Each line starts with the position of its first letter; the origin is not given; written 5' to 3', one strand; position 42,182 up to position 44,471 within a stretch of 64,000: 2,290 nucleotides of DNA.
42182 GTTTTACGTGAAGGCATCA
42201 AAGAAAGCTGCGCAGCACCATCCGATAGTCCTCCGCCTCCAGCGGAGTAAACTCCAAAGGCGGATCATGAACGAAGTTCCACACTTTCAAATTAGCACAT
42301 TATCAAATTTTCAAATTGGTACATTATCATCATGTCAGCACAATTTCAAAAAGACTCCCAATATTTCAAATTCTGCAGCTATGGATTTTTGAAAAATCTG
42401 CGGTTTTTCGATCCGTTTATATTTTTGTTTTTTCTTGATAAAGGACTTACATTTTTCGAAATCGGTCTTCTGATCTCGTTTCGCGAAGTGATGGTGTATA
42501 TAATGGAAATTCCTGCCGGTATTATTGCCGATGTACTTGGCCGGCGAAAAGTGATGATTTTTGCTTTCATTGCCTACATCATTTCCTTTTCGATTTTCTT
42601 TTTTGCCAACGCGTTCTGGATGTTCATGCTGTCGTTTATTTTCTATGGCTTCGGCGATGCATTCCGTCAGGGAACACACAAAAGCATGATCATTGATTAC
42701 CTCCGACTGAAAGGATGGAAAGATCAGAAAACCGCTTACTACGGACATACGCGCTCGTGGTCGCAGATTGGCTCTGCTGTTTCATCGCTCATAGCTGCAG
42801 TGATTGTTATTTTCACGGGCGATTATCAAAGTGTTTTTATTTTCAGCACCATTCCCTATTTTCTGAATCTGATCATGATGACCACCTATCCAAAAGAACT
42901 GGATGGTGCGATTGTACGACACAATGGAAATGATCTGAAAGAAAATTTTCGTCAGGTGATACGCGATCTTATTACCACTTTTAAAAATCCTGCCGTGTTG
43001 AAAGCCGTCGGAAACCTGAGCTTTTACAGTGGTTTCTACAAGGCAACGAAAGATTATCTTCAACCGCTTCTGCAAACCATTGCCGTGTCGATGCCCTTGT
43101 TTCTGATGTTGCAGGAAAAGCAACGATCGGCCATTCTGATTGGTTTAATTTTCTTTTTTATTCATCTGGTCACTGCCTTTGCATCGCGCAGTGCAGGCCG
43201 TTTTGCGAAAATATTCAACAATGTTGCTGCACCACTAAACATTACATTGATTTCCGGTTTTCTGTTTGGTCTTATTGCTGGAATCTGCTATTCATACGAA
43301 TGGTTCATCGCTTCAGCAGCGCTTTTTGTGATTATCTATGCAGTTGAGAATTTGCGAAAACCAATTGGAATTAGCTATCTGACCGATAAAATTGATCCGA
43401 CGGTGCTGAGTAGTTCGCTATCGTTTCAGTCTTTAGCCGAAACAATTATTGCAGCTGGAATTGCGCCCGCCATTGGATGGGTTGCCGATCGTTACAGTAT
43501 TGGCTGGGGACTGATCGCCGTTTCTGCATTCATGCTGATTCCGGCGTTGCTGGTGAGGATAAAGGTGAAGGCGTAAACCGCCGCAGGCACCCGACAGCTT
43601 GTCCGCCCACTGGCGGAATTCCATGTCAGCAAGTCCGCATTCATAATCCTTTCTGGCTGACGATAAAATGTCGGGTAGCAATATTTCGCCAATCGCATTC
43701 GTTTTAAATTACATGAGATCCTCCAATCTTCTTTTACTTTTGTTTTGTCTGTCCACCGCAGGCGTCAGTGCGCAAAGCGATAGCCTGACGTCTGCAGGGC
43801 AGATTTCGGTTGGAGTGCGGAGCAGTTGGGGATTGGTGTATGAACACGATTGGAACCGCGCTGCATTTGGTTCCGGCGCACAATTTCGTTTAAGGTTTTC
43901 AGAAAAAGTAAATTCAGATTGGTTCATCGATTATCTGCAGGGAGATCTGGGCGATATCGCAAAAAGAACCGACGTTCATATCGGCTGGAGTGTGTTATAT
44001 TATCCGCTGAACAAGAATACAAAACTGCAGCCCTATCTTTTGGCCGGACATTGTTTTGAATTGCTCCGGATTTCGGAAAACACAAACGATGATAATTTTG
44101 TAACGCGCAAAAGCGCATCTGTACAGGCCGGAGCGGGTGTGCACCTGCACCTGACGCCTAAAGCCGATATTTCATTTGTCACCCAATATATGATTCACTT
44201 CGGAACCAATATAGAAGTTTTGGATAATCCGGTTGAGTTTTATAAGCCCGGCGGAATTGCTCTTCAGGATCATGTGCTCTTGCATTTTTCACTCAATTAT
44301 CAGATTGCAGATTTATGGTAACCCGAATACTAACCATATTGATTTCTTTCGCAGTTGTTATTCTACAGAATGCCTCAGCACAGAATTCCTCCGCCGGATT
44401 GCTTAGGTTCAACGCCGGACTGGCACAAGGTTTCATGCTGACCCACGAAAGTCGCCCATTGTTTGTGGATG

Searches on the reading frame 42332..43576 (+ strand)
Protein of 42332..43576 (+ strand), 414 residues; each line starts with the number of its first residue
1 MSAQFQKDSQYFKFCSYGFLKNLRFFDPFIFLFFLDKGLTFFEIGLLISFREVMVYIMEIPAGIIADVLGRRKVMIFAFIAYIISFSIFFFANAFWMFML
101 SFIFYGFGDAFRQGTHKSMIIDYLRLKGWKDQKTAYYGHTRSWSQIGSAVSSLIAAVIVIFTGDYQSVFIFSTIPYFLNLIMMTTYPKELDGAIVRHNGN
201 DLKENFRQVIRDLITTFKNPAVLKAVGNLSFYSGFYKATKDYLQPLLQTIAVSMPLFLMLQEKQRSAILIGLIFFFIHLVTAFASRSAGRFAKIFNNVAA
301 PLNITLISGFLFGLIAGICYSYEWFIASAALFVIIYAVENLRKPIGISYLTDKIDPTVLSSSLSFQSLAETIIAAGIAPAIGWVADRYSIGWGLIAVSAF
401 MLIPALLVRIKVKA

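Call 29: search_protein_families(library=pfam, proteins=[window:42332-43576:+], max_evalue=0.001)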
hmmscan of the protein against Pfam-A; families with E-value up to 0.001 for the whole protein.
window:42332-43576:+ (414 aa): 4 families
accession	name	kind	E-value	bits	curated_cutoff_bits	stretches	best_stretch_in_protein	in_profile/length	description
PF07690.21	MFS_1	-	1.1e-20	74.3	33.4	1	28-338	17-310/347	Major Facilitator Superfamily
PF12832.13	MFS_1_like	-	1.4e-09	37.9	25.2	1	26-271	18-250/373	MFS_1 like family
PF01770.24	Folate_carrier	-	6.9e-07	28.8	27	1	12-185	8-180/412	Reduced folate carrier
PF05977.19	MFS_3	-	0.00041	19.3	27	1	55-189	58-192/524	Transmembrane secretion effector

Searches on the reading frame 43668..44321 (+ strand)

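Call 29: search_protein_families(library=pfam, proteins=[window:43668-44321:+], max_evalue=0.001)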
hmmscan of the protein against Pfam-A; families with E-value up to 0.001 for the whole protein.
window:43668-44321:+ (217 aa): 1 family
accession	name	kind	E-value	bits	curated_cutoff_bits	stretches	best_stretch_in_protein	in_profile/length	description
PF13505.12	OMP_b-brl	-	1.3e-06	29.2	28.7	1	24-179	2-156/175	Outer membrane protein beta-barrel domain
